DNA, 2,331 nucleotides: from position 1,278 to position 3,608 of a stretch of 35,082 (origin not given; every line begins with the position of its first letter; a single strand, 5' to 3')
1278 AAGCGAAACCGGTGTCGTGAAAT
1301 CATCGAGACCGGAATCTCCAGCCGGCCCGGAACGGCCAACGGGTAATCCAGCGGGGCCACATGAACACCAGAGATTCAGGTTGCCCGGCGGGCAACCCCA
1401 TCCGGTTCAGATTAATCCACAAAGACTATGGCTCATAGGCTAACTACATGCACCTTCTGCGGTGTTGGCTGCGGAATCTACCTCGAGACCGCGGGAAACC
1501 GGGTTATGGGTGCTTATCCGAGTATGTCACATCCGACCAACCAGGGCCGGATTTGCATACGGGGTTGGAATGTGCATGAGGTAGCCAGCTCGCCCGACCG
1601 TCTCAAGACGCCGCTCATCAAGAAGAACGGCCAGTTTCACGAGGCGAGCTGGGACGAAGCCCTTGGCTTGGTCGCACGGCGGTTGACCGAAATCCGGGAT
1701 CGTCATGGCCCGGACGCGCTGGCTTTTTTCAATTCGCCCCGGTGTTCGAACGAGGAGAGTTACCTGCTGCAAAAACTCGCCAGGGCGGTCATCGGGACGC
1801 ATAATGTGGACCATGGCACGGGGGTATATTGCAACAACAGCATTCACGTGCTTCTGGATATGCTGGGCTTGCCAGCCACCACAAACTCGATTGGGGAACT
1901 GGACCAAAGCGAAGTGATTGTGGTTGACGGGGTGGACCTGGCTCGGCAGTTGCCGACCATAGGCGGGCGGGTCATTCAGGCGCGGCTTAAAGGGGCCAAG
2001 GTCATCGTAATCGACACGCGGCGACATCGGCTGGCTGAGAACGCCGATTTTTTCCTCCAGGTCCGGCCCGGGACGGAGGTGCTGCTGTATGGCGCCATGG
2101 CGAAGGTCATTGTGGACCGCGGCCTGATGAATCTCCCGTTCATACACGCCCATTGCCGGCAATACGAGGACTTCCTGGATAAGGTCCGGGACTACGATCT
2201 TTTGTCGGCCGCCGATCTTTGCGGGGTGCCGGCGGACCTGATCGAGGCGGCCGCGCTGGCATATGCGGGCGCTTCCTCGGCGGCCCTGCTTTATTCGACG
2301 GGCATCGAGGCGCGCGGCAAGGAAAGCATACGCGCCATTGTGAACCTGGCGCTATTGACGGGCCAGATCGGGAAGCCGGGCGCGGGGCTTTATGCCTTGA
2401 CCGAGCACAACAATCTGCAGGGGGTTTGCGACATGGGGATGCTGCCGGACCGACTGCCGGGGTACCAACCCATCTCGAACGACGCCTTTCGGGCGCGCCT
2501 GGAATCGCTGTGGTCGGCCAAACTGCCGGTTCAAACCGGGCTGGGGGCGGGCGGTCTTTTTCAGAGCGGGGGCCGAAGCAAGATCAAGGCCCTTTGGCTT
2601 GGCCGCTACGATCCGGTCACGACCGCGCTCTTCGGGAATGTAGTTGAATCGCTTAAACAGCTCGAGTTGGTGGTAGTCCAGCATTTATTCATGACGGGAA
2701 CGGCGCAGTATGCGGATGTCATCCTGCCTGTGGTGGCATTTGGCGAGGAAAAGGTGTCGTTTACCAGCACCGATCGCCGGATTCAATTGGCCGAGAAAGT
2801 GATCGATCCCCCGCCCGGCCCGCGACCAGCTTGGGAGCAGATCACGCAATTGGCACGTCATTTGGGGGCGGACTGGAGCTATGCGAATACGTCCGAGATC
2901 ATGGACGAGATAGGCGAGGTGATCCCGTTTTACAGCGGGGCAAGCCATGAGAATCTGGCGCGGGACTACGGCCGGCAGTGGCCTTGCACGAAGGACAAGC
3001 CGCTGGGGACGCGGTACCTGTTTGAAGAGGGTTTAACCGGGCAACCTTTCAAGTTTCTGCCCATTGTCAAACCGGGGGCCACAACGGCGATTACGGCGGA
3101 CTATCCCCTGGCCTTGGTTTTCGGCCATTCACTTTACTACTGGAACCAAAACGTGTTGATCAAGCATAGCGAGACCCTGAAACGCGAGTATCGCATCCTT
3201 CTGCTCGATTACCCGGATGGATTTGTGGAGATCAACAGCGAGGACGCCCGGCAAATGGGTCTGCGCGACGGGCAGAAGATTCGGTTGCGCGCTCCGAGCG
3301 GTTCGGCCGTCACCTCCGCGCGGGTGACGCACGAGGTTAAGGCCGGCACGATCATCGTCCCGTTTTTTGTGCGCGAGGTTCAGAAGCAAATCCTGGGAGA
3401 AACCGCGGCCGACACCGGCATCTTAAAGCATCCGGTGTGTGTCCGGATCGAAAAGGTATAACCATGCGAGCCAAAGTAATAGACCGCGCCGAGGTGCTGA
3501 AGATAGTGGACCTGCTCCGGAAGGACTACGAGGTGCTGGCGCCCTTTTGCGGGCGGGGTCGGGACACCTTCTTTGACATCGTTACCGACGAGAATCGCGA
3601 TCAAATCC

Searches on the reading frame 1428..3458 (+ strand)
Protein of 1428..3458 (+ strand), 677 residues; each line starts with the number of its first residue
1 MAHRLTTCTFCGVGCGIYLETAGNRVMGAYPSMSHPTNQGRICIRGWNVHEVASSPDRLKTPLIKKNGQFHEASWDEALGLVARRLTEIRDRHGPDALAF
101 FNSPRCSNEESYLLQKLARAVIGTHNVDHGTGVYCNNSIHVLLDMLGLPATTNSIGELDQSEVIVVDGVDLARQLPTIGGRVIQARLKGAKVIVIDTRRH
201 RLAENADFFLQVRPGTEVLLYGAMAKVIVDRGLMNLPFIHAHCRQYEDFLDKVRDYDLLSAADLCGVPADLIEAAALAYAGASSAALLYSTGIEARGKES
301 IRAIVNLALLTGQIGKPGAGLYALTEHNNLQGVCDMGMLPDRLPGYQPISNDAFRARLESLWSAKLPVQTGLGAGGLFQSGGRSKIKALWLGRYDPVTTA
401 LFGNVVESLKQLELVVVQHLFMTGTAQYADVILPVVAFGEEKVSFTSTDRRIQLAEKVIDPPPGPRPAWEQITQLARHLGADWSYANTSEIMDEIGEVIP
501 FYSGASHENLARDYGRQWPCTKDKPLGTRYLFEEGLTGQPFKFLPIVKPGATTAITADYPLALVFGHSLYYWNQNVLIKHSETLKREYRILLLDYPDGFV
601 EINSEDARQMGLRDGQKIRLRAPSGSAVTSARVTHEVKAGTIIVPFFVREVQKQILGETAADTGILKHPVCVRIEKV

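Call 4: search_protein_families(library=pfam, proteins=[window:1428-3458:+], max_evalue=0.001)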
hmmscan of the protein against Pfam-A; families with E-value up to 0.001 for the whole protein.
window:1428-3458:+ (677 aa): 3 families
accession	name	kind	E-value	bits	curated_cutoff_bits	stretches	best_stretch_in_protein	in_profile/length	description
PF00384.28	Molybdopterin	-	1.7e-56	192.2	24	1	58-477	1-352/353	Molybdopterin oxidoreductase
PF04879.21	Molybdop_Fe4S4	-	1.6e-14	54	22.7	1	6-52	6-52/55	Molybdopterin oxidoreductase Fe4S4 domain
PF01568.27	Molydop_binding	-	1.4e-12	48.1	26.8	1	580-646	11-78/110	Molydopterin dinucleotide binding domain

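Call 5: search_protein_families(library=ncbifam, proteins=[window:1428-3458:+], max_evalue=0.001)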
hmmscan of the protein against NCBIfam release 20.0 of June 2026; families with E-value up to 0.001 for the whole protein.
window:1428-3458:+ (677 aa): 26 families (the best 25 are shown)
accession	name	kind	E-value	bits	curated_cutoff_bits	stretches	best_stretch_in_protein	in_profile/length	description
TIGR01591.1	Fdh-alpha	equivalog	1.4e-178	595.1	666.25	1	6-657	1-652/672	formate dehydrogenase subunit alpha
NF047855.1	AssmNtatRedNasC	equivalog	2.8e-111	373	1100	1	6-652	23-680/708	assimilatory nitrate reductase catalytic subunit NasC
NF041323.1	Nitr_red_NasA_Halo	equivalog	2.6e-57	194.8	1000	1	11-648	3-645/673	assimilatory nitrate reductase NasA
NF010055.0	PRK13532.1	equivalog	6.9e-55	186.7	904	2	6-244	45-292/830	nitrate reductase catalytic subunit NapA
TIGR01706.1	NAPA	equivalog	1.8e-51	175.4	930.55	2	6-244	45-292/830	periplasmic nitrate reductase subunit alpha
TIGR01701.1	Fdhalpha-like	subfamily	5.1e-45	153.9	582.15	1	56-519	97-594/744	FdhF/YdeP family oxidoreductase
TIGR01553.1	formate-DH-alph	equivalog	8.7e-45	152.9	814.2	2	6-241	47-302/1009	formate dehydrogenase-N subunit alpha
NF012032.0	PRK15488.1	equivalog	3.2e-44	151.1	694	1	7-486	47-534/759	thiosulfate reductase PhsA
NF041513.1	formate_DH_Act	exception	5.1e-38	130.5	1400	2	7-240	46-292/1067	formate dehydrogenase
TIGR01973.1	NuoG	equivalog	5.4e-37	127.9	470.05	1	1-475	212-606/606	NADH-quinone oxidoreductase subunit NuoG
TIGR02693.1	arsenite_ox_L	equivalog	1.6e-35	122.4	359.05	3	192-479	269-573/806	arsenate reductase (azurin) large subunit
TIGR02166.1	dmsA_ynfE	subfamily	8.8e-35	119.9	777.7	3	36-247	82-303/794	DMSO/selenate family reductase complex A subunit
NF005895.0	PRK07860.1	equivalog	1.5e-33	115.8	802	1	6-498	239-677/811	NADH-quinone oxidoreductase subunit G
TIGR03479.1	DMSO_red_II_alp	subfamily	8.1e-32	110.2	984.75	3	29-239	89-303/913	molybdopterin-dependent oxidoreductase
TIGR00509.1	bisC_fam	subfamily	6.6e-29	100.7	1017.55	1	67-495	68-526/772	molybdopterin guanine dinucleotide-containing S/N-oxide reductase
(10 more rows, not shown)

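Call 16: search_solved_structures(query=window:1428-3458:+, max_evalue=1e-20, show_alignments=2)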
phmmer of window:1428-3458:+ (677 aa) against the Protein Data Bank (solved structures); distinct sequences matched with E-value up to 1e-20: 36.
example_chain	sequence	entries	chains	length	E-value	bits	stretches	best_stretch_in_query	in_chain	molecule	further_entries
9t1s_L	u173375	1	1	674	2.6e-128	432.4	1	6-676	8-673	formate dehydrogenase (coenzyme F420)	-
7qv7_S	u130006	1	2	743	1.8e-127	429.6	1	5-663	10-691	Hydrogen dependent carbon dioxide reductase subunit FdhF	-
7bkb_D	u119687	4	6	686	1.5e-117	396.8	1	3-647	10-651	Formate dehydrogenase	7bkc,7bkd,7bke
8rqz_C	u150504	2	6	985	2.4e-114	386.2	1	5-646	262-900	Probable oxidoreductase YjgC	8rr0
9gzq_A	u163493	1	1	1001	2.5e-114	386.1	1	5-646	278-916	Probable oxidoreductase YjgC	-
1aa6_A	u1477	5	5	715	1.3e-113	383.8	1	5-645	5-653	FORMATE DEHYDROGENASE H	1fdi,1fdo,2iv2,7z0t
6tg9_A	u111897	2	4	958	2e-107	363.4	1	5-659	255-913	Formate dehydrogenase subunit alpha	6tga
9wxb_B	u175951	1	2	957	1.3e-106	360.7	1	5-656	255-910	Formate dehydrogenase alpha subunit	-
7vw6_A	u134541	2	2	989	1.7e-103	350.3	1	7-662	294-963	Formate dehydrogenase | Tungsten-containing formate dehydrogenase alpha subunit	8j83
7e5z_A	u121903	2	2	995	1.8e-103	350.3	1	7-662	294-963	Formate dehydrogenase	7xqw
2jim_A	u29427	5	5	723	9.8e-72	245.4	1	7-656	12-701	PERIPLASMIC NITRATE REDUCTASE | PROTEIN (PERIPLASMIC NITRATE REDUCTASE)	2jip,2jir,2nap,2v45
2jio_A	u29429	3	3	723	1.4e-71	244.9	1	7-656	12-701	PERIPLASMIC NITRATE REDUCTASE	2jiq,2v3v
9vap_A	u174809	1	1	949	9.1e-58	199.2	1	5-356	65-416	Formate dehydrogenase molybdopterin-binding subunit FdhA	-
2nya_A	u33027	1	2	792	5.4e-46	160.3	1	7-244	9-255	Periplasmic nitrate reductase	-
3ml1_A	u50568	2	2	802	7.1e-43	150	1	7-245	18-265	Periplasmic nitrate reductase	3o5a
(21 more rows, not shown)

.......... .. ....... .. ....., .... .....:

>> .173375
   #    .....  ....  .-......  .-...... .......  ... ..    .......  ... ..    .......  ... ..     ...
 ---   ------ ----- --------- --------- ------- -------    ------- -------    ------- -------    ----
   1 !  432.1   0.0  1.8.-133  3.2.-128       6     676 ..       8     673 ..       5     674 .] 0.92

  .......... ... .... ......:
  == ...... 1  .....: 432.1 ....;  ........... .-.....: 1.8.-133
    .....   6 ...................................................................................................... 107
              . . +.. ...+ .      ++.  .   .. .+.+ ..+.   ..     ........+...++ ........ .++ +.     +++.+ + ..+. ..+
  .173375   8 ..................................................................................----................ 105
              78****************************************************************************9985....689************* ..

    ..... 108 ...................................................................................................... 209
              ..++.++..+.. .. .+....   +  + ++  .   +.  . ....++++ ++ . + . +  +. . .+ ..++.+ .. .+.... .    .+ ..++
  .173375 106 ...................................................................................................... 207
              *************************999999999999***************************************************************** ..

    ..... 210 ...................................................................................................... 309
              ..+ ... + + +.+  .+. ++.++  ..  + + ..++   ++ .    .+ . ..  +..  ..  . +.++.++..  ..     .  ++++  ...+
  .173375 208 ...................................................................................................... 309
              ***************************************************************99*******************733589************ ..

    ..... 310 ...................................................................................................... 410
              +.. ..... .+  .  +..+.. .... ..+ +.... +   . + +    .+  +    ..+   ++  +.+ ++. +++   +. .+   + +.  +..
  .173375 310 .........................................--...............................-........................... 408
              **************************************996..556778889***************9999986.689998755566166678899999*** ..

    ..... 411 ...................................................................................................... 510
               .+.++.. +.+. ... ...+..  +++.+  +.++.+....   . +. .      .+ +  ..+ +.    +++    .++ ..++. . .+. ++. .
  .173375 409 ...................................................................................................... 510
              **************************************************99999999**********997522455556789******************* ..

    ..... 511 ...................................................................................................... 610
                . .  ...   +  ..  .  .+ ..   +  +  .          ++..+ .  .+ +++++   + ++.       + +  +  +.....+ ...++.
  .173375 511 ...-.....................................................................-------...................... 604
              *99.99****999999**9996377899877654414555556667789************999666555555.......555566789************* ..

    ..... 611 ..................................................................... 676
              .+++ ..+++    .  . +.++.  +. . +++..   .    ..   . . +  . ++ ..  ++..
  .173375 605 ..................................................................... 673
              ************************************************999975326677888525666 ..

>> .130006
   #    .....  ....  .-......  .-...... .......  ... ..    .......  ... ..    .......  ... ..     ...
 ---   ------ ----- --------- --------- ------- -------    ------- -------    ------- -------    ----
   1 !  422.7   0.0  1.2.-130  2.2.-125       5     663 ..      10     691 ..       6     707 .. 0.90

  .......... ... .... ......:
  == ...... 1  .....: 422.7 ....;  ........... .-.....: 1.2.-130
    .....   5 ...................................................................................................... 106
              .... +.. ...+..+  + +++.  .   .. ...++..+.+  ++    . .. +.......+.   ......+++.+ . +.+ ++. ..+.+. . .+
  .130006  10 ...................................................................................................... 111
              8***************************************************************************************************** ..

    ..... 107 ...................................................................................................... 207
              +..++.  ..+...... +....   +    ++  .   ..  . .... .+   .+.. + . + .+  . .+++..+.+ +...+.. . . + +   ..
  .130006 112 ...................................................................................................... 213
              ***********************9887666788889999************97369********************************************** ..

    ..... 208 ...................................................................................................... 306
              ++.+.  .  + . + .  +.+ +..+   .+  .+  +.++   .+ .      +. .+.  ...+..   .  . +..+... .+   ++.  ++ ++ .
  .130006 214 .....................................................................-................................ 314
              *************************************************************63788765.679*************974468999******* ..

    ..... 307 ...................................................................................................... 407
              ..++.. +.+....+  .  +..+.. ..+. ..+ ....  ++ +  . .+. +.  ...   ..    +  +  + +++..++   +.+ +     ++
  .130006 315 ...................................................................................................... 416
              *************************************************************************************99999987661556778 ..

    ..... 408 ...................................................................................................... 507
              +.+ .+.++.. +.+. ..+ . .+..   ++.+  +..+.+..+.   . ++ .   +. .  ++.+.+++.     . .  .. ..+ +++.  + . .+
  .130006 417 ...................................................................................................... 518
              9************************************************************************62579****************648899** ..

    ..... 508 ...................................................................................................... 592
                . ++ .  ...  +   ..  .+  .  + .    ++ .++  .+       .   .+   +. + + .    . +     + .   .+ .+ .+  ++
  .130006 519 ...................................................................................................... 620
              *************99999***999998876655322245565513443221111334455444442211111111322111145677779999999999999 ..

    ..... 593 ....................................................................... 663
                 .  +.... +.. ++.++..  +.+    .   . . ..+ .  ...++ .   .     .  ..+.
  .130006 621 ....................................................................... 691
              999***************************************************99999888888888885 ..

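Call 17: find_homologous_proteins(query=window:1428-3458:+, max_evalue=1e-30)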
Query window:1428-3458:+ (677 aa): 6231 proteins with E <= 1e-30 among 8000 candidates; the best 120 are listed.
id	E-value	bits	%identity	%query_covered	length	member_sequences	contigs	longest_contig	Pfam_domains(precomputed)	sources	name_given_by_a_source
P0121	0.0e+0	1558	100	100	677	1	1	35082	PF00384.28,PF01568.28,PF04879.22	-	-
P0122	0.0e+0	1203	76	100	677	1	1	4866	PF00384.28,PF01568.28,PF04879.22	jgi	jgi:predicted molibdopterin-dependent oxidoreductase YjgC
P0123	0.0e+0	1189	75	100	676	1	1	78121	PF00384.28,PF01568.28,PF04879.22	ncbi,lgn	-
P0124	0.0e+0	1174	74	100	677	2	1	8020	PF00384.28,PF01568.28,PF04879.22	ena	-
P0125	0.0e+0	1174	74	100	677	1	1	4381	PF00384.28,PF01568.28,PF04879.22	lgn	-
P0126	0.0e+0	1166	73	100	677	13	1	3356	PF00384.28,PF01568.28,PF04879.22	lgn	-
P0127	0.0e+0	1166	74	100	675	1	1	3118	PF00384.28,PF01568.28,PF04879.22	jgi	-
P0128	0.0e+0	1164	73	100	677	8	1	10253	PF00384.28,PF01568.28,PF04879.22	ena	-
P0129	0.0e+0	1160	72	100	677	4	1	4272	PF00384.28,PF01568.28,PF04879.22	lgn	-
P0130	0.0e+0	1157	73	100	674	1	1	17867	PF00384.28,PF01568.28,PF04879.22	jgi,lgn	jgi:predicted molibdopterin-dependent oxidoreductase YjgC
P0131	0.0e+0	1154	72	100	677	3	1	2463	PF00384.28,PF01568.28,PF04879.22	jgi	-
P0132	0.0e+0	1148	72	100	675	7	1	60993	PF00384.28,PF01568.28,PF04879.22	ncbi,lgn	ncbi:MAG: molybdopterin-dependent oxidoreductase [Verrucomicrobiia bacterium]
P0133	0.0e+0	1148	73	100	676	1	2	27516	PF00384.28,PF01568.28,PF04879.22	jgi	jgi:predicted molibdopterin-dependent oxidoreductase YjgC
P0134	0.0e+0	1146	73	100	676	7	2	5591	PF00384.28,PF01568.28,PF04879.22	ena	-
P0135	0.0e+0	1145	72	100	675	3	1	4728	PF00384.28,PF01568.28,PF04879.22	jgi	jgi:predicted molibdopterin-dependent oxidoreductase YjgC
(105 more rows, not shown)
